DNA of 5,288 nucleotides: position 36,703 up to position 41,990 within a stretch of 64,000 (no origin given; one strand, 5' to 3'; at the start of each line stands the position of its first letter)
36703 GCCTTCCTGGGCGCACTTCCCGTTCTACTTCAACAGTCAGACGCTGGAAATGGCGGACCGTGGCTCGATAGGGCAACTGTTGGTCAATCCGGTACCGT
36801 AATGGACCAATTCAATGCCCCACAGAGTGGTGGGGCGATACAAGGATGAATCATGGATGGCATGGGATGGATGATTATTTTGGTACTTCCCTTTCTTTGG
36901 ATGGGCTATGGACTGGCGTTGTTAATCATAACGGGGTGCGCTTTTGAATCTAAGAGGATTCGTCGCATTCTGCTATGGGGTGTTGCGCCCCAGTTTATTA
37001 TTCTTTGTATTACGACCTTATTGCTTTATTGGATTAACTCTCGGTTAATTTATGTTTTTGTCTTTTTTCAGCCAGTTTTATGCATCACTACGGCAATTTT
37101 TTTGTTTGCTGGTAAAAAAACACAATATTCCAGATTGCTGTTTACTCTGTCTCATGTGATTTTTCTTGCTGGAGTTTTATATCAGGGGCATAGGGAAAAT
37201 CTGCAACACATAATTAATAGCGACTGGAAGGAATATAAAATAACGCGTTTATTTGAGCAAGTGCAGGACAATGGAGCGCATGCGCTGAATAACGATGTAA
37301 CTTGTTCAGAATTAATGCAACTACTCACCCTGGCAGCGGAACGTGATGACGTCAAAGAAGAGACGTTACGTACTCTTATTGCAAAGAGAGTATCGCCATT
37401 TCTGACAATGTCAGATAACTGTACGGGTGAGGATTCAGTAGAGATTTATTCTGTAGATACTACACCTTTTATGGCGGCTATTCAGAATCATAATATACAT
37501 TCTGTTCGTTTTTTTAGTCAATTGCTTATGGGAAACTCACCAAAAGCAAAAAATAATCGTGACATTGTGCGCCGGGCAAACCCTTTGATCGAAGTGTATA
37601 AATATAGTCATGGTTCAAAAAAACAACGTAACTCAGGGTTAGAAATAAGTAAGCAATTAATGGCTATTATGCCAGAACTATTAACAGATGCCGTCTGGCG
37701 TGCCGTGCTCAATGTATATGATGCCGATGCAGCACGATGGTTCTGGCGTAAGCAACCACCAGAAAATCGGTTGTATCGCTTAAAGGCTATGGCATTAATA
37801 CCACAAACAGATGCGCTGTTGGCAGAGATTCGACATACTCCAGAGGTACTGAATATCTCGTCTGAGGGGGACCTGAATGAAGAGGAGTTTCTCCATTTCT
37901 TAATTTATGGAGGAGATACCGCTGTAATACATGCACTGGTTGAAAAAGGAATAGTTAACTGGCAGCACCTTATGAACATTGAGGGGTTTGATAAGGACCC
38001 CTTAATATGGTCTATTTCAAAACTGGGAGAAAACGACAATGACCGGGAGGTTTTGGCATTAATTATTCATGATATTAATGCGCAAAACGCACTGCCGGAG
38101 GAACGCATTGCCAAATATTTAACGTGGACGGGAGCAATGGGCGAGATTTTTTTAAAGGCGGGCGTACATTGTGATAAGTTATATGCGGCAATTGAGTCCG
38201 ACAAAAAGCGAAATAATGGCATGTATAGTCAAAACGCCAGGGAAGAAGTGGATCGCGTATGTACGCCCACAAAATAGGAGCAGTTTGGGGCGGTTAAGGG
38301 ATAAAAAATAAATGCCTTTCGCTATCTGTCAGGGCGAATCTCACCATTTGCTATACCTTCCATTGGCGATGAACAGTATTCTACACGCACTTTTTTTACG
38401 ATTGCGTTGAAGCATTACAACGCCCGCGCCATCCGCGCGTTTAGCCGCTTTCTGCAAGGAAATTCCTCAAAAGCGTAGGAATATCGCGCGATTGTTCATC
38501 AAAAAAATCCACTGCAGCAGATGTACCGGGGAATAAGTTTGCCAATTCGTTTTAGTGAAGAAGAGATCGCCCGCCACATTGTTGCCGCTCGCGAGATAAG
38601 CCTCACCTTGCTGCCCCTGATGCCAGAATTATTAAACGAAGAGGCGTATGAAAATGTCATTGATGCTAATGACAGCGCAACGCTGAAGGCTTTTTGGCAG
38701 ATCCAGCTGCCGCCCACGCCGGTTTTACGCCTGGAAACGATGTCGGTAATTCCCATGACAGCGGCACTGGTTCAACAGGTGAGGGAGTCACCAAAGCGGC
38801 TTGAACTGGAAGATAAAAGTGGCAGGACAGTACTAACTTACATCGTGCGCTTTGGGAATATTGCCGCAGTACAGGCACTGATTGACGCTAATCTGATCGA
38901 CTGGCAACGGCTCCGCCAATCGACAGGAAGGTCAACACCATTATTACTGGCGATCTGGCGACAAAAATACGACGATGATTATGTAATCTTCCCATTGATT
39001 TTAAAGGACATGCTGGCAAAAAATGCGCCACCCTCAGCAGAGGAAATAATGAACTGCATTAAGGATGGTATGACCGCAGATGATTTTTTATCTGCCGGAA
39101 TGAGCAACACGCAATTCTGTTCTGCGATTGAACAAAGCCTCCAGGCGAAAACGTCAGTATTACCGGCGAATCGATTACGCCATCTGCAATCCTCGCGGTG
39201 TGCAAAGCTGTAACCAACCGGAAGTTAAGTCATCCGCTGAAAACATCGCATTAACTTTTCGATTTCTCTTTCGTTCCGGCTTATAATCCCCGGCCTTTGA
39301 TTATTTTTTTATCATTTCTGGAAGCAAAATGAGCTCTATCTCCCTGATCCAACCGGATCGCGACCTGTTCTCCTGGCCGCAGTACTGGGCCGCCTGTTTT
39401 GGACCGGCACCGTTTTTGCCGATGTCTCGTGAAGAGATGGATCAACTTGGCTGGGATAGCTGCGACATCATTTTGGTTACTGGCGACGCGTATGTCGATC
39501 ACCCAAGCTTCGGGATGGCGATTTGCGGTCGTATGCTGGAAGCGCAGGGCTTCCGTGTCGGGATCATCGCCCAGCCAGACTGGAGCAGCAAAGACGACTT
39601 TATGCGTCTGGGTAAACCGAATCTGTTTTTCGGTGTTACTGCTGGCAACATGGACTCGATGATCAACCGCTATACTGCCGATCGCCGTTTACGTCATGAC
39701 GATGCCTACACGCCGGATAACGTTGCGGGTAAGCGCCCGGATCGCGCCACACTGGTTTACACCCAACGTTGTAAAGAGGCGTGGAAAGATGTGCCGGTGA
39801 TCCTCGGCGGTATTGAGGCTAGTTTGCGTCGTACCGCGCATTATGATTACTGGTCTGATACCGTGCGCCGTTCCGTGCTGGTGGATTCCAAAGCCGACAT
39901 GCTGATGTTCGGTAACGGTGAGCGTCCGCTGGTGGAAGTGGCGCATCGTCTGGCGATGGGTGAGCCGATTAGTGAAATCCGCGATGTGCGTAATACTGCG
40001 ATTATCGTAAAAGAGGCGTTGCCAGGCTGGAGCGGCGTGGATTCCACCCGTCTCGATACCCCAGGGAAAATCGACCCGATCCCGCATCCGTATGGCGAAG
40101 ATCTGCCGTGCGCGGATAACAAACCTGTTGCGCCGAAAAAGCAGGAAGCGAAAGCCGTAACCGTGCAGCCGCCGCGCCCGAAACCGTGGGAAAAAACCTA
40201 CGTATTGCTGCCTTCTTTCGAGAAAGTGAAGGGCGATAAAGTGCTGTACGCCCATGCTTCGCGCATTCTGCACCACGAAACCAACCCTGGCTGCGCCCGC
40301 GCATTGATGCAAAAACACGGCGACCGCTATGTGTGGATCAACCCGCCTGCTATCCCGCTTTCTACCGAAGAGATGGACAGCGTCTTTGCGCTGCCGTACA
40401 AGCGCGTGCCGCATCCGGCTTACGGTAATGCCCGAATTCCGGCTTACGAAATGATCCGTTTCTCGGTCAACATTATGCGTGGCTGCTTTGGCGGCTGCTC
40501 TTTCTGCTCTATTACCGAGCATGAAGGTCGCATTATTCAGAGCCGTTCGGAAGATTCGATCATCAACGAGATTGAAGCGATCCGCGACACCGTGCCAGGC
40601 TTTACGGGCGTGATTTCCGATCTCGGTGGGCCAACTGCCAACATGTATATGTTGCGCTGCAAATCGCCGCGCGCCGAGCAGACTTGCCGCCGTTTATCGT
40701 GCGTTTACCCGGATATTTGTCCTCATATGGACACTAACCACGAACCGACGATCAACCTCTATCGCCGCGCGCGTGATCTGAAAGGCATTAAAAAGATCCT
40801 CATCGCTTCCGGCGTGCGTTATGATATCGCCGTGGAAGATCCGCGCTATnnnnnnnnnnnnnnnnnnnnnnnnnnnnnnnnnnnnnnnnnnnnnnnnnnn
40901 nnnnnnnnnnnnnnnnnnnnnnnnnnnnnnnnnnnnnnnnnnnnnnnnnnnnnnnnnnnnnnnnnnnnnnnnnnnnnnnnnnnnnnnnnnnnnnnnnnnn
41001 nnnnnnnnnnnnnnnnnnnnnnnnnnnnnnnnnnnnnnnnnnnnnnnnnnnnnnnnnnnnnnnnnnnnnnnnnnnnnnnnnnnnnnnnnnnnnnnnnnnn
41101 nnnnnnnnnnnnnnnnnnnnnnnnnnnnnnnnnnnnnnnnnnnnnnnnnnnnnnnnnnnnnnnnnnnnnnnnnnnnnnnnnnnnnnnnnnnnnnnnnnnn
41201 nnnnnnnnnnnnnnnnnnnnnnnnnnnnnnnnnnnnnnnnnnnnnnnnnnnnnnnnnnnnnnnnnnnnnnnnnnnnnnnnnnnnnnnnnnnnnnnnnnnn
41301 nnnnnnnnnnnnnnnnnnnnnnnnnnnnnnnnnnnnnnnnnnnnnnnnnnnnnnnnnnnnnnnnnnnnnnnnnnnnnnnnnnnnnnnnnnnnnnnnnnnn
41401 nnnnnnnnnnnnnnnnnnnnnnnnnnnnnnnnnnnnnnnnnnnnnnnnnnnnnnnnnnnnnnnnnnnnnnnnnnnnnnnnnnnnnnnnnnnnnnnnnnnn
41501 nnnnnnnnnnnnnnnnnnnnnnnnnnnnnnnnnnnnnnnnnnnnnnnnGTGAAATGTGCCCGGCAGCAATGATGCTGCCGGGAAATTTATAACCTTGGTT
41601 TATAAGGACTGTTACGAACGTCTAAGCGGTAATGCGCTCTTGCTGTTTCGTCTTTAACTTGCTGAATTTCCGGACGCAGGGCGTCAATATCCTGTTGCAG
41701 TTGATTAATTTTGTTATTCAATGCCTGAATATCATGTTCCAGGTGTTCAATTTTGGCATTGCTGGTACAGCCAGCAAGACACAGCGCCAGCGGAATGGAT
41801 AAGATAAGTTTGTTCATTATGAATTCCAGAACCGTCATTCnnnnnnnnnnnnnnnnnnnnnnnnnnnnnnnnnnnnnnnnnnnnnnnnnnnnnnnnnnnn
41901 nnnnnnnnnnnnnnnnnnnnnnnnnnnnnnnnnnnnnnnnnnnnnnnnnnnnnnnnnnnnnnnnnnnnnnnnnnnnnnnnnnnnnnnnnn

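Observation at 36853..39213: AT-rich insertion between ftsP and ygiQ: membrane-anchored ankyrin-repeat-like protein plus a decayed paralogue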

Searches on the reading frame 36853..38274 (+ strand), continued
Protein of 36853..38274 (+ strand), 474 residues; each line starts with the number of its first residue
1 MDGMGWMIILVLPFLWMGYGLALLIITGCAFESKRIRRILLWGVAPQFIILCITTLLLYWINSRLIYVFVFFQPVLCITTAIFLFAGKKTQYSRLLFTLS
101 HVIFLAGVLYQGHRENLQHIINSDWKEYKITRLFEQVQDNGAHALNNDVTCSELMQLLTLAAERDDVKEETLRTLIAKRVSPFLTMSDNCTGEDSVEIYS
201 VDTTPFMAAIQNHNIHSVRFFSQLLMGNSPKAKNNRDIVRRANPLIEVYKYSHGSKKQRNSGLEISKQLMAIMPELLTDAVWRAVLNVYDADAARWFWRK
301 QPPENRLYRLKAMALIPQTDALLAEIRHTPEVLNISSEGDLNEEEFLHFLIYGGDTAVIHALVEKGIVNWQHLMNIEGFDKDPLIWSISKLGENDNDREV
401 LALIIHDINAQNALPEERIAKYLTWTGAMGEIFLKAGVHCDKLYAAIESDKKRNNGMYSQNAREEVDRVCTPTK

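Call 69: profile_search(protein=P0051)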
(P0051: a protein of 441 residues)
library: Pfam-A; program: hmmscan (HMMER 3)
A. the first sequence (441 residues): domains with independent E <= 10: 55; with E <= 0.001: 23
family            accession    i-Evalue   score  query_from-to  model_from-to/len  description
Ank_2             PF12796.13    2.9e-14    53.8     254-340         3-88/90  Ankyrin repeats (3 copies)
Ank_2             PF12796.13    4.7e-12    46.7     115-178        27-88/90  Ankyrin repeats (3 copies)
Ank_2             PF12796.13    6.3e-12    46.3     339-404        25-88/90  Ankyrin repeats (3 copies)
Ank_2             PF12796.13    1.7e-10    41.8     178-245        26-90/90  Ankyrin repeats (3 copies)
Ank_2             PF12796.13    9.6e-10    39.3      51-114        27-88/90  Ankyrin repeats (3 copies)
Ank_4             PF13637.12    7.3e-09    36.1     283-332         1-50/50  Ankyrin repeats (many copies)
Ank_4             PF13637.12    4.9e-08    33.5     121-170         1-50/50  Ankyrin repeats (many copies)
Ank_4             PF13637.12    1.3e-07    32.2     347-396         1-50/50  Ankyrin repeats (many copies)
Ank_4             PF13637.12    1.5e-07    31.9     219-268         1-50/50  Ankyrin repeats (many copies)
Ank_4             PF13637.12    1.1e-06    29.2      57-106         1-50/50  Ankyrin repeats (many copies)
Ank_2             PF12796.13    2.3e-05    25.3       2-50         42-88/90  Ankyrin repeats (3 copies)
Ank               PF00023.36    2.3e-05    24.9     279-309         2-32/33  Ankyrin repeat
Ank_5             PF13857.12      4e-05    24.3     331-383         1-56/56  Ankyrin repeats (many copies)
Ank               PF00023.36    8.6e-05    23.1     215-245         2-32/33  Ankyrin repeat
Ank_5             PF13857.12    0.00015    22.5      41-93          1-56/56  Ankyrin repeats (many copies)
Ank_5             PF13857.12    0.00015    22.5     267-319         1-56/56  Ankyrin repeats (many copies)
Ank               PF00023.36    0.00018    22.1     117-147         2-32/33  Ankyrin repeat
Ank               PF00023.36    0.00028    21.5     343-373         2-32/33  Ankyrin repeat
Ank_5             PF13857.12     0.0003    21.5     105-157         1-56/56  Ankyrin repeats (many copies)
Ank_3             PF13606.12    0.00049    20.8     279-306         2-29/30  Ankyrin repeat
Ank_4             PF13637.12    0.00051    20.7       2-42         10-50/50  Ankyrin repeats (many copies)
Ank               PF00023.36    0.00067    20.3      53-83          2-32/33  Ankyrin repeat
Ank_5             PF13857.12    0.00086    20.1     203-252         1-53/56  Ankyrin repeats (many copies)
Ank_3             PF13606.12     0.0031    18.3     343-370         2-29/30  Ankyrin repeat
Ank_3             PF13606.12     0.0063    17.4     117-144         2-29/30  Ankyrin repeat

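Call 73: find_encoding_contigs(protein=P0135, flank=7000, max_places=1)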
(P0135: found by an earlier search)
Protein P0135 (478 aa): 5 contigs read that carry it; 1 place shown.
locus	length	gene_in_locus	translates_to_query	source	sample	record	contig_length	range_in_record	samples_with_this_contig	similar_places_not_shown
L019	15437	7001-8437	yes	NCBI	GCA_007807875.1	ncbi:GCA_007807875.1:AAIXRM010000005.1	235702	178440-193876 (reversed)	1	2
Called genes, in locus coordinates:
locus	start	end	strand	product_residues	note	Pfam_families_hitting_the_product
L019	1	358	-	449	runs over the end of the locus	PF26769:HAMP_PhoQ, PF00512:HisKA, PF02518:HATPase_c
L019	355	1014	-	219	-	PF00072:Response_reg, PF00486:Trans_reg_C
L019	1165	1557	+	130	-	PF04076:BOF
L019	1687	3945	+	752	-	PF00521:DNA_topoisoIV, PF03989:DNA_gyraseA_C (weak)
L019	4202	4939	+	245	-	PF01553:Acyltransferase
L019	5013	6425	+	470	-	PF07732:Cu-oxidase_3, PF07731:Cu-oxidase_2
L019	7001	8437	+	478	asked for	-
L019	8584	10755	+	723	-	PF08497:Radical_SAM_N, PF04055:Radical_SAM, PF11842:DUF3362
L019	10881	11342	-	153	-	PF11969:DcpS_C (weak), PF01230:HIT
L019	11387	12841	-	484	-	PF00939:Na_sulph_symp, PF03600:CitMHS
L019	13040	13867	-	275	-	PF00248:Aldo_ket_red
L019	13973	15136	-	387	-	PF00465:Fe-ADH, PF13685:Fe-ADH_2, PF25137:ADH_Fe_C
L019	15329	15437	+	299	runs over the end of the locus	PF06719:AraC_N, PF00165:HTH_AraC, PF12833:HTH_18, PF00165:HTH_AraC (weak)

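Call 74: find_encoding_contigs(protein=P0180, flank=7000, max_places=1)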
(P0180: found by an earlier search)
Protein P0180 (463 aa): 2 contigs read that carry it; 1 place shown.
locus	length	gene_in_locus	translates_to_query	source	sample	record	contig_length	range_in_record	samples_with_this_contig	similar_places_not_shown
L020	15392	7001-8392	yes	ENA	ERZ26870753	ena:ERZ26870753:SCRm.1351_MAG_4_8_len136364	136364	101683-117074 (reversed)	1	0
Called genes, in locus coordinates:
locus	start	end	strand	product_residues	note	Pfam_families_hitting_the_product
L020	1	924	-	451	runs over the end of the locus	PF08521:2CSK_N, PF26769:HAMP_PhoQ, PF00512:HisKA, PF02518:HATPase_c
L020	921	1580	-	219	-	PF00072:Response_reg, PF00486:Trans_reg_C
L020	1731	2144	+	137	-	PF04076:BOF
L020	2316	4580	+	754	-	PF00521:DNA_topoisoIV, PF03989:DNA_gyraseA_C (weak)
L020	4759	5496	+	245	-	PF01553:Acyltransferase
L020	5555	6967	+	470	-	PF07732:Cu-oxidase_3, PF07731:Cu-oxidase_2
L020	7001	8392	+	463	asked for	-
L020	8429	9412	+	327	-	-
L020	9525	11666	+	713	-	PF08497:Radical_SAM_N, PF04055:Radical_SAM, PF11842:DUF3362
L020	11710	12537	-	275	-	PF00248:Aldo_ket_red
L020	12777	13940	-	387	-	PF00465:Fe-ADH, PF13685:Fe-ADH_2 (weak), PF25137:ADH_Fe_C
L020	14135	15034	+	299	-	PF06719:AraC_N, PF00165:HTH_AraC, PF12833:HTH_18, PF00165:HTH_AraC (weak)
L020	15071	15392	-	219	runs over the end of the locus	PF09335:VTT_dom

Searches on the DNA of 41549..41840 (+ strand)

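Call 72: search_dna_similar(query=window:41549-41840:+, collection=ecoli_genomes, mode=near, max_rows=8)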
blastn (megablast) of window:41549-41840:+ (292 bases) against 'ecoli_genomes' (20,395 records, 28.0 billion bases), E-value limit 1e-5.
Records with a match: 18; places in all: 18; records where one place covers at least 80% of the query: 18.
Genomes with a match: 18 of 5426; with a place that covers at least 80% of the query: 18. Places per genome that has any: lowest 1, median 1, highest 1. On chromosomes: 18 places; on plasmids: 0.
Best place of each record, by identity: >=99% 9; 95-99% 9.
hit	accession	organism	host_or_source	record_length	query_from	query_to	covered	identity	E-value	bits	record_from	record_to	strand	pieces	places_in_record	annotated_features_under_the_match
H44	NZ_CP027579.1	Escherichia coli strain 2013C-4282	Homo sapiens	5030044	1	292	100%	100.0%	2e-150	540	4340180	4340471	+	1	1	LPP leucine zipper domain-containing protein | yqhH: lipoprotein YqhH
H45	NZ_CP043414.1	Escherichia coli strain EC42405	bovine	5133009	1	292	100%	100.0%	2e-150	540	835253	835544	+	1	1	LPP leucine zipper domain-containing protein | yqhH: lipoprotein YqhH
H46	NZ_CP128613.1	Escherichia coli strain WL297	Homo sapiens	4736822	1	292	100%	100.0%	2e-150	540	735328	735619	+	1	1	LPP leucine zipper domain-containing protein | yqhH: lipoprotein YqhH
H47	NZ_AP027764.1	Escherichia coli strain 2017-02-2CC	Homo sapiens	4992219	1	292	100%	100.0%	2e-150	540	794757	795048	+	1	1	LPP leucine zipper domain-containing protein | yqhH: lipoprotein YqhH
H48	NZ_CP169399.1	Escherichia coli strain MFDS1022581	Animal source foods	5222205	1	292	100%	100.0%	2e-150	540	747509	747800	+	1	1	LPP leucine zipper domain-containing protein | yqhH: lipoprotein YqhH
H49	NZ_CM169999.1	Escherichia coli strain N96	Tibetan Pig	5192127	1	292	100%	100.0%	2e-150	540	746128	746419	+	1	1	LPP leucine zipper domain-containing protein | yqhH: lipoprotein YqhH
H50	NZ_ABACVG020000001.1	Escherichia coli strain 2020CK-00188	Homo sapiens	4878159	1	292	100%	99.7%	7e-149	534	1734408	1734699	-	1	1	LPP leucine zipper domain-containing protein | yqhH: lipoprotein YqhH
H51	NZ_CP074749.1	Escherichia coli strain R32_14_1F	goat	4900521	1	292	100%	99.7%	7e-149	534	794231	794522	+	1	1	LPP leucine zipper domain-containing protein | yqhH: lipoprotein YqhH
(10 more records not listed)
